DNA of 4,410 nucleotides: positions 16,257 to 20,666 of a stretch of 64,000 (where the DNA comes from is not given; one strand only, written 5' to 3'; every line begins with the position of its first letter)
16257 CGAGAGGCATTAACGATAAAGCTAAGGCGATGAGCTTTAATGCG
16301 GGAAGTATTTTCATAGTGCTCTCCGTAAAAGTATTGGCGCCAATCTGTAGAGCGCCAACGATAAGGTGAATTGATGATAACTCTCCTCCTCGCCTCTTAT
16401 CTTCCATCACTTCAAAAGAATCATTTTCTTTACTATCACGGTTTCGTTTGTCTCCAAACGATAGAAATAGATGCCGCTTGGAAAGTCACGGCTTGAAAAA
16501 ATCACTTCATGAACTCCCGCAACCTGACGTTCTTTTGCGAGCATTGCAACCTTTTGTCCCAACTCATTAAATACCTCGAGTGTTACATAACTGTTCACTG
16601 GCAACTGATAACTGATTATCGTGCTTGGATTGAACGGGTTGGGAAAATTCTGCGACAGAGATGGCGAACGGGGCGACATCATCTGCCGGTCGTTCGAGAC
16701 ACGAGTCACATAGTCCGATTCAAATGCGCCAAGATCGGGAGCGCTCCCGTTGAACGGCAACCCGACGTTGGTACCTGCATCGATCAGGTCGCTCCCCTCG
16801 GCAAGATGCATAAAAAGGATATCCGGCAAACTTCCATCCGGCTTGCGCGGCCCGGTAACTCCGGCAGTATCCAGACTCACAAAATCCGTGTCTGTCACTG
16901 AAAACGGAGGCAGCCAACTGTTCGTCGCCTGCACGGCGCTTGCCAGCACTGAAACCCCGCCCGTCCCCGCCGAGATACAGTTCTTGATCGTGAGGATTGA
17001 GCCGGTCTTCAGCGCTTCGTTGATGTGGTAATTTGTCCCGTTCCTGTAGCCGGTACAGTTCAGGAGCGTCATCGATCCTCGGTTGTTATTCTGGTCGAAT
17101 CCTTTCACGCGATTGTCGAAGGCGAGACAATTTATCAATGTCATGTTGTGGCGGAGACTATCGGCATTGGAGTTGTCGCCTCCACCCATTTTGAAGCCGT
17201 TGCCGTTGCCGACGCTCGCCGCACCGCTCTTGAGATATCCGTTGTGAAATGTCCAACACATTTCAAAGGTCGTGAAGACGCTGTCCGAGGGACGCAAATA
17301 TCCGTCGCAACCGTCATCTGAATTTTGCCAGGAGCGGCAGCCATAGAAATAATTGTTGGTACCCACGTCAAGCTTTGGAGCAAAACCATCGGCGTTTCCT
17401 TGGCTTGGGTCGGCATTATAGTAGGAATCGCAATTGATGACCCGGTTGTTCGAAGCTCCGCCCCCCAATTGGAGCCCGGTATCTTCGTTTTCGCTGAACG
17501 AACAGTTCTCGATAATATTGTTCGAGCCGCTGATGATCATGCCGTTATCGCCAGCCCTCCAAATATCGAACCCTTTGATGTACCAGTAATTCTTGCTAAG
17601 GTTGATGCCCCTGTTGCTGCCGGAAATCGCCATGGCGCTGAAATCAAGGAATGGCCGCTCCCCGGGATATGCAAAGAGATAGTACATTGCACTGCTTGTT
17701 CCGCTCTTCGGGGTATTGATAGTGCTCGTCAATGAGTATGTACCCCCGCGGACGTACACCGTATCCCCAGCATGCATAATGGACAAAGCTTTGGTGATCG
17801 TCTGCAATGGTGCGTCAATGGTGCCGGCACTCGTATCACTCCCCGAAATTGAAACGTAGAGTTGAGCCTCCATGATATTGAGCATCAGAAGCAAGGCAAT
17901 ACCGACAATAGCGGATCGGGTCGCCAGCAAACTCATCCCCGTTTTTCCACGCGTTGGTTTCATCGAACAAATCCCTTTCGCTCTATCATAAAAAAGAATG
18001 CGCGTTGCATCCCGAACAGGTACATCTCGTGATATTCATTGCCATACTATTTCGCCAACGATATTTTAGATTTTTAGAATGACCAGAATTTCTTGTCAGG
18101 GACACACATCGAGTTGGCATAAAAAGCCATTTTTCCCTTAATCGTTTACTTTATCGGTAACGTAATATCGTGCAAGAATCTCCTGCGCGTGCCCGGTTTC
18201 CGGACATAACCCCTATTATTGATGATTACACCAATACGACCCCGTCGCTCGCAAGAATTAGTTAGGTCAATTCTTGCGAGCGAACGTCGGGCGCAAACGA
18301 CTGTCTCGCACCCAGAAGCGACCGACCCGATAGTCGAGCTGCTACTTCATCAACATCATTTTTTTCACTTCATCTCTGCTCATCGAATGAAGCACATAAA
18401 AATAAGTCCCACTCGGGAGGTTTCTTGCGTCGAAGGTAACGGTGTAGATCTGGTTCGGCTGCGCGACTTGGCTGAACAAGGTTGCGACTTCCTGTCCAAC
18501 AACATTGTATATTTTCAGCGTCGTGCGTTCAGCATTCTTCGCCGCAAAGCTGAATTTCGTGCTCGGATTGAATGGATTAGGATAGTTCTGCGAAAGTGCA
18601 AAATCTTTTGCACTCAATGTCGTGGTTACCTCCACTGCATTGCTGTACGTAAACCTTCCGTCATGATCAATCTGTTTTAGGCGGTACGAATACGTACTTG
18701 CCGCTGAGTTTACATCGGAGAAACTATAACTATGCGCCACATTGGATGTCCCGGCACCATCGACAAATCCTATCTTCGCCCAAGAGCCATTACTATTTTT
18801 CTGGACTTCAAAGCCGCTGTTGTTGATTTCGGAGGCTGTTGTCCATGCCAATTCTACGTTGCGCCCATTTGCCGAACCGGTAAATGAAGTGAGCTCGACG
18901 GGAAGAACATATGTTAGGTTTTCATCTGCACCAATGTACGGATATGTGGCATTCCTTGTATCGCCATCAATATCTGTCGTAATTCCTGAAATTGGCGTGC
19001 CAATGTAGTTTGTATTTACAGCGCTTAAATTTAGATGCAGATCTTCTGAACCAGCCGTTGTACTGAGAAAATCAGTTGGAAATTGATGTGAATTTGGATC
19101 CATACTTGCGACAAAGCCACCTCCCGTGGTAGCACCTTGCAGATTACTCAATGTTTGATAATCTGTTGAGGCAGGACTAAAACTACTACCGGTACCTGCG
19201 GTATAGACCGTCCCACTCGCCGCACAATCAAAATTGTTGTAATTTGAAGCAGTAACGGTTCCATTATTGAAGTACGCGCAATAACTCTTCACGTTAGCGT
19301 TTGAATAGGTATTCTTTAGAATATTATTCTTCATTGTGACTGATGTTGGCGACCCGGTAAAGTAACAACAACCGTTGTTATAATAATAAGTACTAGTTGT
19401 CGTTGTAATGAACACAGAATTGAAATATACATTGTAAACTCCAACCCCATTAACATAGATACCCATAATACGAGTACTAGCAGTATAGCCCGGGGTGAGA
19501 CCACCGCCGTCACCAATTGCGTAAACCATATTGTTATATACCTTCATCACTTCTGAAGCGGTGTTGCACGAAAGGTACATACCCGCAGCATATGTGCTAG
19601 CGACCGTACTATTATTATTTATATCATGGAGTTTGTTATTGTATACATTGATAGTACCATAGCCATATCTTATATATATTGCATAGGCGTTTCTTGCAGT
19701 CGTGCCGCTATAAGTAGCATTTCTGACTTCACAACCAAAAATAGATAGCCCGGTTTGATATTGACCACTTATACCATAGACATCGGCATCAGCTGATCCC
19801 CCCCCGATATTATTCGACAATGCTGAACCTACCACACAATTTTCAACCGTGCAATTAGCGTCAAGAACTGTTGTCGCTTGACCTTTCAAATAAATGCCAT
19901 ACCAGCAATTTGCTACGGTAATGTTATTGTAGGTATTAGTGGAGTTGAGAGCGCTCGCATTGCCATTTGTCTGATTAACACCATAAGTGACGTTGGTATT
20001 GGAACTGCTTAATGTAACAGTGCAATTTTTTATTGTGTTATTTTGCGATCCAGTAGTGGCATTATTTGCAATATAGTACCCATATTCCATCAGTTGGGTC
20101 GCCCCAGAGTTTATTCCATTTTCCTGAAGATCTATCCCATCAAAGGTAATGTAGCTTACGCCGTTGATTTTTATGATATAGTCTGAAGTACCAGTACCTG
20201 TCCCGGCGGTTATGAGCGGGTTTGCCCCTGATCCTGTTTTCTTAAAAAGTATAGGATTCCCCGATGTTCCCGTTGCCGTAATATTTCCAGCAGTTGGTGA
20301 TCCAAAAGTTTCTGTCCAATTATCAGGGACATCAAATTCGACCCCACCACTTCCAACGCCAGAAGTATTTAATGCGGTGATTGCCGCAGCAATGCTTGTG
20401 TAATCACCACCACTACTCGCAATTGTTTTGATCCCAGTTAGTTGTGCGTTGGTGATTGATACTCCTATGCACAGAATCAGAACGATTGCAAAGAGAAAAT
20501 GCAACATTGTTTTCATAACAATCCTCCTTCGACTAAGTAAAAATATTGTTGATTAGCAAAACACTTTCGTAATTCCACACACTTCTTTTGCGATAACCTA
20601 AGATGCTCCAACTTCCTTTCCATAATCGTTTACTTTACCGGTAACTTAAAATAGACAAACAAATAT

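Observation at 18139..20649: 22-nt conserved motif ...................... upstream of independent secreted-enzyme transcription units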

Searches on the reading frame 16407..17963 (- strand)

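Call 8: search_protein_families(library=pfam, proteins=[window:16407-17963:-])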
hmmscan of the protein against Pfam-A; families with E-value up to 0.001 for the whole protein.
window:16407-17963:- (518 aa): 5 families
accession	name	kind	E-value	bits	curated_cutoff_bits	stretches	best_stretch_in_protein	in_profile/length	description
PF22842.2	Pel9A-like_beta_helix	-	4.9e-23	82.1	25.2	2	143-315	146-332/370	Pel9A-like, right handed beta helix region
PF13229.12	Beta_helix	-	1.3e-09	38.3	25.9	1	119-304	2-157/158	Right handed beta helix region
PF07602.17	DUF1565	-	2.7e-08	33.9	20.3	1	39-80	1-42/257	Protein of unknown function (DUF1565)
PF18962.6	Por_Secre_tail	-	1.6e-07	31.9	27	1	440-515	2-74/75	Secretion system C-terminal sorting domain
PF16380.10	BT_4170-like_C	-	0.00023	21.3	30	1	348-397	10-59/142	Rhamnogalacturonan lyase BT_4170-like, C-terminal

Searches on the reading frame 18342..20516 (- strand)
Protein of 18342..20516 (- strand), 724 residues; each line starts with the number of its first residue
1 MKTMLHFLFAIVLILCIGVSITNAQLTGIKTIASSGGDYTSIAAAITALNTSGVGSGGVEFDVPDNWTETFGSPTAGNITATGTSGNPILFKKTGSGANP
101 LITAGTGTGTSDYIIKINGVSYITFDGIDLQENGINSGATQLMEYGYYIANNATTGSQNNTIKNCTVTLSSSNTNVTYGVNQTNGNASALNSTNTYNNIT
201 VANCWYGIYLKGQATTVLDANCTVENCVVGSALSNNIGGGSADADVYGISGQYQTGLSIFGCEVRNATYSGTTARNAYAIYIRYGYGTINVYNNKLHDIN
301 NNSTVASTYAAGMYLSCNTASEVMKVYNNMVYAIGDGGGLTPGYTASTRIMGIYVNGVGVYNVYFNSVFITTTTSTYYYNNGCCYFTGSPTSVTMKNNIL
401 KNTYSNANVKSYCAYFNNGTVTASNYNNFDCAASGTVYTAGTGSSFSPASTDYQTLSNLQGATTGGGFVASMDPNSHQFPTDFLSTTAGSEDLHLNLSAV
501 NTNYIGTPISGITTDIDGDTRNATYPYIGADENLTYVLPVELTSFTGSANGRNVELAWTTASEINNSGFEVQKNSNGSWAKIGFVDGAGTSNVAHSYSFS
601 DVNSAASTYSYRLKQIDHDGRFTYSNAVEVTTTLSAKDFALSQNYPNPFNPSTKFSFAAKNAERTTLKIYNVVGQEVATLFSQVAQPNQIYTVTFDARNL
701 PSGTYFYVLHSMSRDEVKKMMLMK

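Call 8: search_protein_families(library=pfam, proteins=[window:18342-20516:-])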
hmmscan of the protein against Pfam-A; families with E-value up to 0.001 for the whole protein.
window:18342-20516:- (724 aa): 2 families
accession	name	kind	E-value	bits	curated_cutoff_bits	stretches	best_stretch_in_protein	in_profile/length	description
PF18962.6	Por_Secre_tail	-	4.2e-09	37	27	1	645-721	2-74/75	Secretion system C-terminal sorting domain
PF13585.12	CHU_C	-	2.4e-05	24.8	27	1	659-717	23-79/86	CHU_C Type IX secretion signal domain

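Call 10: find_encoding_contigs(protein=window:18342-20516:-, flank=10000, max_places=6)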
Protein window:18342-20516:- (724 aa): no gene with exactly this product is on record in the collection.
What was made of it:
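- Tried and rejected: Exact-protein look-up of the 724-aa gene product found no contig on record (call 10), so the source genome could not be scanned.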

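Call 43: search_protein_families(library=ncbifam, proteins=[window:18342-20516:-])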
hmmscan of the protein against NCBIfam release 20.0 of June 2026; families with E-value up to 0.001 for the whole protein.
window:18342-20516:- (724 aa): 1 family
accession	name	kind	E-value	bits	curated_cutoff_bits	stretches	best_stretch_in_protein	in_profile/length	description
TIGR04183.1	Por_Secre_tail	domain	2.4e-08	33.8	23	1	645-721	2-70/72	T9SS type A sorting domain-containing protein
